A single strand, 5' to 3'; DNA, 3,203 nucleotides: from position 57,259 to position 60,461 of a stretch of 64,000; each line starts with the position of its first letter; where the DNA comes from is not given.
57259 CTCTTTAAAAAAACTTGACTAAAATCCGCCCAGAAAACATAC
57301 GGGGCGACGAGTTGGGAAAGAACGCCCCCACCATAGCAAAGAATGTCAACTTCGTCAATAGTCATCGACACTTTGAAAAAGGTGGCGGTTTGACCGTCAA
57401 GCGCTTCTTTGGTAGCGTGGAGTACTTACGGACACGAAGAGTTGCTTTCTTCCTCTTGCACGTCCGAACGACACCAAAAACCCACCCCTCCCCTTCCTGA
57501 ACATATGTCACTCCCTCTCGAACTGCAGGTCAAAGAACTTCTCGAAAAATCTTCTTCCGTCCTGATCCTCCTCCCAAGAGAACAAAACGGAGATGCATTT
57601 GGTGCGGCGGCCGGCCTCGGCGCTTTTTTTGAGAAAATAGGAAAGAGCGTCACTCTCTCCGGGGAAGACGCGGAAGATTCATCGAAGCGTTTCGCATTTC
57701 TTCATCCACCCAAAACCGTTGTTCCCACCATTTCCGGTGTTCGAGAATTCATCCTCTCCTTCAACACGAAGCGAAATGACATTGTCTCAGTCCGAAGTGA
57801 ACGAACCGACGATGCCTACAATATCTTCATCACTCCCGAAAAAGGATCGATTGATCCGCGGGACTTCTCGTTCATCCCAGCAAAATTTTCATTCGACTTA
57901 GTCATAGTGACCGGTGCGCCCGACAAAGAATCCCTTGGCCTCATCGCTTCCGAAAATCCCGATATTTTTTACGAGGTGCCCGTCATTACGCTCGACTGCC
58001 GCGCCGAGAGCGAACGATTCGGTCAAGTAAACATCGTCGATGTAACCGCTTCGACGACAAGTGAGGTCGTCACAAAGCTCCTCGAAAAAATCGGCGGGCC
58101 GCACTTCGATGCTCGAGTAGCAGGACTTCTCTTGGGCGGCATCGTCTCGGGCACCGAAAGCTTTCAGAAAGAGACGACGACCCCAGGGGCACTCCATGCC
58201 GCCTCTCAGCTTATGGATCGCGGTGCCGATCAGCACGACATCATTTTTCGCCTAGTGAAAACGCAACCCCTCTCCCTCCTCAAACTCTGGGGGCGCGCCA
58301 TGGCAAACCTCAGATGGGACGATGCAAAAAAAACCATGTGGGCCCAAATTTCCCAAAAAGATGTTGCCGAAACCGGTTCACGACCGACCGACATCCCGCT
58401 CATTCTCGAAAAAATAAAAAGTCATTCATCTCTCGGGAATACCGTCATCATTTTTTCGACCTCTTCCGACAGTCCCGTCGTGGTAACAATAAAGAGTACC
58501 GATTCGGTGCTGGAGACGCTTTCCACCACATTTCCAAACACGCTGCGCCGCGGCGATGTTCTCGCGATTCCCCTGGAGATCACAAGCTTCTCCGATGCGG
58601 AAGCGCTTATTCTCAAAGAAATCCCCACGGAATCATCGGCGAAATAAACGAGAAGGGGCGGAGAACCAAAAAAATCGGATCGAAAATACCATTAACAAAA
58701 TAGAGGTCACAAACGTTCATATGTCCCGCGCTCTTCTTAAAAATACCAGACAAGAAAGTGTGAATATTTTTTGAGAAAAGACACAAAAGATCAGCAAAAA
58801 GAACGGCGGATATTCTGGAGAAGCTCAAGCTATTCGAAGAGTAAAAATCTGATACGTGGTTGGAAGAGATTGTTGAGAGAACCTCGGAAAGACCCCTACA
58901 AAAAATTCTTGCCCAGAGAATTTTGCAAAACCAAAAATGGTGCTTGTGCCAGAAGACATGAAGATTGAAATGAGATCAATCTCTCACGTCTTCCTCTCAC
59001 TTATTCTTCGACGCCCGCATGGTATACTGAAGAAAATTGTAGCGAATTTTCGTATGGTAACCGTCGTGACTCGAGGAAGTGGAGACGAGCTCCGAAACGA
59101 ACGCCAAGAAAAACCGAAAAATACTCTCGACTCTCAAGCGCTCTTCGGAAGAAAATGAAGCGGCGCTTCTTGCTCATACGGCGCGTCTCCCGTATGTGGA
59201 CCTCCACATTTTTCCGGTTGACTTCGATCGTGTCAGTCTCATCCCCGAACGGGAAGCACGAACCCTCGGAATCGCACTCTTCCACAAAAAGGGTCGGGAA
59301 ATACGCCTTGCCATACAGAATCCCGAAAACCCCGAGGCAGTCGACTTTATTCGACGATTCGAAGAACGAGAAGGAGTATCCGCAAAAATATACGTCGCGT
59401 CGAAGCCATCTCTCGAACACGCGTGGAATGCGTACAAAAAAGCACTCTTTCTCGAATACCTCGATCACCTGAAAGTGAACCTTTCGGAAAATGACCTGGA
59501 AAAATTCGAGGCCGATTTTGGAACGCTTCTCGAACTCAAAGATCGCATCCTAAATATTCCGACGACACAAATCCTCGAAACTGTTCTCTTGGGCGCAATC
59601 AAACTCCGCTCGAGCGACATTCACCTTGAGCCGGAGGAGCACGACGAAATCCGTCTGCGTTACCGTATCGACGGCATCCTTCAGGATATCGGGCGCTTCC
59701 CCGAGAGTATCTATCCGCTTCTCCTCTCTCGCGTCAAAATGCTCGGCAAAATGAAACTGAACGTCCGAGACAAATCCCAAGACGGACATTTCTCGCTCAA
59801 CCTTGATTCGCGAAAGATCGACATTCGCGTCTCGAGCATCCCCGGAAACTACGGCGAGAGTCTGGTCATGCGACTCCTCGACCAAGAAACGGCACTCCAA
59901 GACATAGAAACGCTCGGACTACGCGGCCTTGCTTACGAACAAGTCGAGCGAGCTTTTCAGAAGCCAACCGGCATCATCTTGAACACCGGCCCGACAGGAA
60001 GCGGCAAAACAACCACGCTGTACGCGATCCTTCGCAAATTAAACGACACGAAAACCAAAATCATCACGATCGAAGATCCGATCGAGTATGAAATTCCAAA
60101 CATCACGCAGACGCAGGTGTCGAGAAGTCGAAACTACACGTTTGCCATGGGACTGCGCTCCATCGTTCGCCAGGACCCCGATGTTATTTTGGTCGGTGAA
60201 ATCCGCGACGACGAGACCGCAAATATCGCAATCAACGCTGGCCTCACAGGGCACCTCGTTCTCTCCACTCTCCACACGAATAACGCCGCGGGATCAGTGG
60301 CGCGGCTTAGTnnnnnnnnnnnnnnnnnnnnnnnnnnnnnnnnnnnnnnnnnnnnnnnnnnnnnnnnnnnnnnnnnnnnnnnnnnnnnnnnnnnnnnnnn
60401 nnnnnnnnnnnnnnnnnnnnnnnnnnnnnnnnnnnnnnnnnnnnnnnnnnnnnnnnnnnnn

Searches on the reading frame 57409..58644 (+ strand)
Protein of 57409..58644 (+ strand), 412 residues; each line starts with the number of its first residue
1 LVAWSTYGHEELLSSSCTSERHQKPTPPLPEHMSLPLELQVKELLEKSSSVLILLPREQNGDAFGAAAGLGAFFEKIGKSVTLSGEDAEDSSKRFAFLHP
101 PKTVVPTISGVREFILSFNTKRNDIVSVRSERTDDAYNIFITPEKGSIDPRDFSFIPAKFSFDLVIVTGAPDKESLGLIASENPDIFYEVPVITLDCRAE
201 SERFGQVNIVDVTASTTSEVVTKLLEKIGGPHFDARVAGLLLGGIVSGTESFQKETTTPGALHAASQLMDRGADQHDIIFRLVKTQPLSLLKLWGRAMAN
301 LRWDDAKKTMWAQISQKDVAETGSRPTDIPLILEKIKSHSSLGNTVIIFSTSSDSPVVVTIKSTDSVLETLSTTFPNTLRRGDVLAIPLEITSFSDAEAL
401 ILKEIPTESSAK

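Call 74: search_protein_families(library=pfam, proteins=[window:57409-58644:+], max_evalue=0.001)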
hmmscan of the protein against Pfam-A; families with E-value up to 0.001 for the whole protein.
window:57409-58644:+ (412 aa): 1 family
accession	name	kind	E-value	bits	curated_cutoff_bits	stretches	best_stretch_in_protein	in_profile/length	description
PF01368.27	DHH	-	0.00057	20.6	28.1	1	52-245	3-125/125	DHH family, N-terminal domain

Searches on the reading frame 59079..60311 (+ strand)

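Call 68: search_protein_families(library=pfam, proteins=[window:59079-60311:+], max_evalue=0.001)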
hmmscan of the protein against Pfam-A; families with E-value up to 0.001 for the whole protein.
window:59079-60311:+ (411 aa): 3 families
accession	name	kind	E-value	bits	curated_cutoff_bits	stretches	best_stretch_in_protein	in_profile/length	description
PF00437.27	T2SSE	-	4.9e-85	285.8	24.9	1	162-411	8-256/370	Type II/IV secretion system protein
PF05157.20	MshEN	-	7.7e-09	35.9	23.1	1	36-119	2-83/90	MshEN domain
PF25199.1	nSTAND_NTPase5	-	0.00065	20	34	0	292-346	36-91/145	Novel STAND NTPase 5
